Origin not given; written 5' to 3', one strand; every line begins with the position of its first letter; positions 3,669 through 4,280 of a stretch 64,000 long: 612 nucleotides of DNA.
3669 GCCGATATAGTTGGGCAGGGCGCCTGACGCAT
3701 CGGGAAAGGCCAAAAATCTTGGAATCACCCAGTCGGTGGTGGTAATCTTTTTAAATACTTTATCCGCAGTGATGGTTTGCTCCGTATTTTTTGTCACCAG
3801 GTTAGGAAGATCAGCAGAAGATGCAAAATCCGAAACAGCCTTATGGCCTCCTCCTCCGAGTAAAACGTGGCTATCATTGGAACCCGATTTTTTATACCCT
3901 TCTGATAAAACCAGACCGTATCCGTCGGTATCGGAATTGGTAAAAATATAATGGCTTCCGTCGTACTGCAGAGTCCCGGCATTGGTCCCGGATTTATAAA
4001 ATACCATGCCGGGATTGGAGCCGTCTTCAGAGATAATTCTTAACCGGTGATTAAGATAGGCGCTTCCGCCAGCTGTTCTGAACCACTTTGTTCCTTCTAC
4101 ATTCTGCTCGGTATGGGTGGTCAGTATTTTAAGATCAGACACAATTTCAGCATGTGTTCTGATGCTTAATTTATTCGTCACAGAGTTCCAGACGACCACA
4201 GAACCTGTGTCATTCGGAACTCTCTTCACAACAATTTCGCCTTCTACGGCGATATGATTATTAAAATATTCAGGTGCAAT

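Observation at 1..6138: Array of three translationally coupled tail-fibre / adhesin-like genes, ending in a protein of more than 1,400 aa built from a novel repeat module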

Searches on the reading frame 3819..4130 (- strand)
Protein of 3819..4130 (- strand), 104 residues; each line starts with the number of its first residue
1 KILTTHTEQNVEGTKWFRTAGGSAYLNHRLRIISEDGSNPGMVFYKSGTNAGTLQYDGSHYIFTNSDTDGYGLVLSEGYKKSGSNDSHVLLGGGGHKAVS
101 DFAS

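Call 54: predict_structure(alignment_id=A1)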
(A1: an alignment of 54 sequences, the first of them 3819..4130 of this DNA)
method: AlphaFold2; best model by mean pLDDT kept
length: 104 residues; sequences in the alignment: 54
mean_pLDDT: 90.7   pTM: 0.69
mean pLDDT of the five models: 90.7, 90.2, 89.9, 88.5, 87.1
residues with pLDDT >= 90: 75; 70-90: 28; 50-70: 1; < 50: 0
segments of 3 or more residues with pLDDT < 50: none
pLDDT, mean of each block of 10 residues (from residue 1): 87 93 93 94 92 93 84 86 94 93 87
secondary structure, 60 per line:
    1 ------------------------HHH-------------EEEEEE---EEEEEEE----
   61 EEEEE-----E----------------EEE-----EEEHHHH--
elements in order: E41-46 E50-56 E61-65 E88-90 E96-98 H99-102
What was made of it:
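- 3819..4130 (-): Repeat module copy 1 (residues 52-155). AlphaFold2 model pLDDT 90.7 (call 54).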

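Call 59: fold_search(model_id=the predicted structure, library=pdb)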
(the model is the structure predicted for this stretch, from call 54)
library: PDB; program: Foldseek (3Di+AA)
matches with E <= 10: 30; with E <= 0.001: 0
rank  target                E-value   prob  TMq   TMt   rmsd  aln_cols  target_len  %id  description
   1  8ond_B                2.6e+00  0.08  0.28  0.10  13.1       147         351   11  Structure of the C-terminal domains of the Bdellovibrio bacteriovorus Bd2133 fibre (released 2023-10-25)
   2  8onb_A                3.3e+00  0.06  0.25  0.23  10.9       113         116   17  Structure of the C-terminal beta helix domain of the Bdellovibrio bacteriovorus Bd3182 fibre (released 2023-10-25)
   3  2z4h_B                3.6e+00  0.08  0.20  0.12   9.6        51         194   12  Crystal structure of the Cpx pathway activator NlpE from Escherichia coli (released 2007-09-04)
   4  4uxg_H                3.6e+00  0.04  0.25  0.09  11.8       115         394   15  Crystal structure of the carboxy-terminal region of the bacteriophage T4 proximal long tail fibre protein gp34, R32 na (released 2015-09-30)
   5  9syu_B                3.8e+00  0.08  0.18  0.03   5.8        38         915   16  shutdown state non-muscle myosin 2A heads region (released 2025-10-22)
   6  5nxh_A                4.0e+00  0.04  0.25  0.07  11.7       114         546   15  Crystal structure of the carboxy-terminal region of the bacteriophage T4 proximal long tail fibre protein gp34, residu (released 2017-07-12)
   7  4uxg_K                4.8e+00  0.04  0.25  0.09  11.8       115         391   15  Crystal structure of the carboxy-terminal region of the bacteriophage T4 proximal long tail fibre protein gp34, R32 na (released 2015-09-30)
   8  3vpb_E                4.8e+00  0.03  0.13  0.18  10.6        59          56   10  ArgX from Sulfolobus tokodaii complexed with LysW/Glu/ADP/Mg/Zn/Sulfate (released 2013-02-27)
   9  4uxg_D                5.4e+00  0.03  0.25  0.09  11.7       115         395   15  Crystal structure of the carboxy-terminal region of the bacteriophage T4 proximal long tail fibre protein gp34, R32 na (released 2015-09-30)
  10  9vvr_V                6.1e+00  0.09  0.28  0.05  10.3        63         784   11  Structure of the bacteriophage E1004 tail (released 2025-11-12)
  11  9a5o_B                6.1e+00  0.03  0.19  0.04  12.9        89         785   11  Integrative model of YABR-MUTS2 by crosslinking MS and deep learning (released 2024-09-18)
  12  9vvr_S                6.5e+00  0.08  0.28  0.05  10.2        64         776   12  Structure of the bacteriophage E1004 tail (released 2025-11-12)
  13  8onb_F                6.5e+00  0.03  0.23  0.20  11.0       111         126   14  Structure of the C-terminal beta helix domain of the Bdellovibrio bacteriovorus Bd3182 fibre (released 2023-10-25)
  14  6qlz_A                6.9e+00  0.10  0.28  0.29   9.0        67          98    9  IDOL F3ab subdomain (released 2020-02-19)
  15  9syu_A                7.8e+00  0.06  0.19  0.03   5.4        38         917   18  shutdown state non-muscle myosin 2A heads region (released 2025-10-22)
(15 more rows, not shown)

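Call 74: search_protein_representatives(alignment_id=A1)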
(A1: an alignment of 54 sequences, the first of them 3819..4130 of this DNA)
Query: 54 sequences, 104 profile positions. Proteins with E-value up to 0.001 (for the whole library): 967; up to 1e-10: 257; up to 1e-30: 48. The best 150 are listed.
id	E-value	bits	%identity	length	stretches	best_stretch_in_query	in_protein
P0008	1.3e-167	562.2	-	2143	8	2-104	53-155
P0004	2.0e-145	491.0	-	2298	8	1-103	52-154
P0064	2.5e-127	432.8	-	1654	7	1-103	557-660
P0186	5.7e-117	399.6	-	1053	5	1-103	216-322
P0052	2.5e-114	391.1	-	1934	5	2-103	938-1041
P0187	2.4e-100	346.2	-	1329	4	3-104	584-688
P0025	8.3e-98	338.0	-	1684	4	1-103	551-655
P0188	2.7e-97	336.3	-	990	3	1-104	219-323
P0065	4.9e-94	325.9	-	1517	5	1-103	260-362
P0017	3.7e-88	307.0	-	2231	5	3-104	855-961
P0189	2.3e-77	272.3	-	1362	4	1-104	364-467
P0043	1.7e-69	247.0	-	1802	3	3-104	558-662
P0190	2.9e-69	246.3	-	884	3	1-100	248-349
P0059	4.3e-69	245.7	-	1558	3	2-104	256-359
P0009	2.6e-68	243.2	-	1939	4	1-104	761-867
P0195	4.8e-63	226.3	-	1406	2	2-103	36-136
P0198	1.4e-60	218.4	-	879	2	2-104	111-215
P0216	3.8e-31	123.8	-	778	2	2-103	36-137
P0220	7.5e-30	119.6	-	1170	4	1-102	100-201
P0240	2.1e-26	108.6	-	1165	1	1-104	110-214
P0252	1.2e-24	102.9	-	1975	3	1-103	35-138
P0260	4.8e-24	101.0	-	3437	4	57-103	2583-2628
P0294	5.5e-18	81.5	-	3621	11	73-101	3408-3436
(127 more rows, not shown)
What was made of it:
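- On Any named domain family for the ~100-aa repeat module: The module is nevertheless found in 967 cluster representatives (call 74).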

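Call 75: list_cluster_members(proteins=[P0186, P0188, P0195, P0198, P0216, P0220, P0240, P0252, P0260, P0294])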
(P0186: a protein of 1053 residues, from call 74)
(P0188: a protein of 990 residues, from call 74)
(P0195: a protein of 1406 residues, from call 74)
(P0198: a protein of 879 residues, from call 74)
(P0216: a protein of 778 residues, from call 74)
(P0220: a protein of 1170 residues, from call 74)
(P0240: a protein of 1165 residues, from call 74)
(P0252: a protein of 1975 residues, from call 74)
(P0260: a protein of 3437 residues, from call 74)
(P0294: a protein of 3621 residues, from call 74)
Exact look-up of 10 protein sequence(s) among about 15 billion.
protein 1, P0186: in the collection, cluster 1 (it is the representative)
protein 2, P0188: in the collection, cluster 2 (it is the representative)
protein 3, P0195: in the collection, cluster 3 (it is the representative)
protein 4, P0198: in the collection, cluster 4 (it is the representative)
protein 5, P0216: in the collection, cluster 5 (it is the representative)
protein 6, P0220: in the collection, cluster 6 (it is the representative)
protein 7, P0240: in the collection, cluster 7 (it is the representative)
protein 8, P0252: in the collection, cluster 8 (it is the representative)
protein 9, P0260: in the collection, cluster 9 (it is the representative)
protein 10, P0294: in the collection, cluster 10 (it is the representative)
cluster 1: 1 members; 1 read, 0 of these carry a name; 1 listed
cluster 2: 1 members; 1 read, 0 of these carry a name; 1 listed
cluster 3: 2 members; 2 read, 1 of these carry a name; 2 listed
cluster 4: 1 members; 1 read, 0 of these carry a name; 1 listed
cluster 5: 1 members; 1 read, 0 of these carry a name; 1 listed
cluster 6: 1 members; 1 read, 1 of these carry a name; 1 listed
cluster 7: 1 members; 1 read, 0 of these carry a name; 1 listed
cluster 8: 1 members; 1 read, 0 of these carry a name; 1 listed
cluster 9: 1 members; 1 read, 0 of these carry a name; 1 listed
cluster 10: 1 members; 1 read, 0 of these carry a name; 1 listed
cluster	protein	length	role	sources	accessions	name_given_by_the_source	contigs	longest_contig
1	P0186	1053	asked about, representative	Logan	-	-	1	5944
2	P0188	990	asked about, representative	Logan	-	-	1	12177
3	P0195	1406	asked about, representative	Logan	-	-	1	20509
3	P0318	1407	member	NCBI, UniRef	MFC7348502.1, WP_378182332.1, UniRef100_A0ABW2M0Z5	hypothetical protein ACFQO9_17425 [Chryseobacterium zhengzhouense] | Uncharacterized protein n=1 Tax=Chryseobacterium zhengzhouense TaxID=1636086 ...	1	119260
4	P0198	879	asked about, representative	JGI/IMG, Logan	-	-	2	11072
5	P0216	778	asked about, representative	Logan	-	-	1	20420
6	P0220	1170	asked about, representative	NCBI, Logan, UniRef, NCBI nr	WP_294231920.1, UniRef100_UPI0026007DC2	pyocin knob domain-containing protein [uncultured Chryseobacterium sp.] | pyocin knob domain-containing protein n=1 Tax=uncultured Chryseobacterium sp. ...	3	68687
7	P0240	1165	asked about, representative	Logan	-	-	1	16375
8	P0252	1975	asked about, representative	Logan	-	-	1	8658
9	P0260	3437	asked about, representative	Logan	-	-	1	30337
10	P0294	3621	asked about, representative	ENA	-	-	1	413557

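Call 77: find_encoding_contigs(protein=P0240, flank=10000, max_places=2)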
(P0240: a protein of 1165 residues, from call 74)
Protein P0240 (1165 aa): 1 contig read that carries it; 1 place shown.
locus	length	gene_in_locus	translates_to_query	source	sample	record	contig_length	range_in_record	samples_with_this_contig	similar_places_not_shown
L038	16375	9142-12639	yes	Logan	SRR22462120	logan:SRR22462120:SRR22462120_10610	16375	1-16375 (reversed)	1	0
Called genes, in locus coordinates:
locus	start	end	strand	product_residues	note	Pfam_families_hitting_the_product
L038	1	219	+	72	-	?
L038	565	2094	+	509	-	PF20559:DUF6770 (faint)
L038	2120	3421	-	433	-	PF01435:Peptidase_M48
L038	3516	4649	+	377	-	PF00144:Beta-lactamase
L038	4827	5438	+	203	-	PF18899:DUF5655, PF08818:DUF1801, PF13376:OmdA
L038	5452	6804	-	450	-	PF00817:IMS, PF11799:IMS_C, PF13438:DUF4113 (weak)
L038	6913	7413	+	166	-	PF02557:VanY, PF13539:Peptidase_M15_4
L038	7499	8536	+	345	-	PF01734:Patatin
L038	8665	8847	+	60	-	-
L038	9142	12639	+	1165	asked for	-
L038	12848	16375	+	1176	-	?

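Call 78: find_encoding_contigs(protein=P0260, flank=10000, max_places=2)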
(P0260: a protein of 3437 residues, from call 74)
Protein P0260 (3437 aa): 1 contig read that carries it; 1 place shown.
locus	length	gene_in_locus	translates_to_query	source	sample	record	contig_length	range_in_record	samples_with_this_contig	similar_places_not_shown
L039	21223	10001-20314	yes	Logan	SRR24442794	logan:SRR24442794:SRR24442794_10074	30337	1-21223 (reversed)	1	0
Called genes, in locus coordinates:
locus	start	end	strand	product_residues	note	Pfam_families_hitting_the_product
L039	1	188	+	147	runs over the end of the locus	-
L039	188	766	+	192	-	PF13876:Phage_gp49_66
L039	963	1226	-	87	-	-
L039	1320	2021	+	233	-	-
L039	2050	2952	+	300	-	PF12705:PDDEXK_1 (weak)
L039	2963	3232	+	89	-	-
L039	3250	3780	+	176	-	-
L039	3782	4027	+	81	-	-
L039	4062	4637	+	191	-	-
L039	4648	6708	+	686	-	-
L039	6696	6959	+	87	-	-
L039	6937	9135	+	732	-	-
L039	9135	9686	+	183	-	-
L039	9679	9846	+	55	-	-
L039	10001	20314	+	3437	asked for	-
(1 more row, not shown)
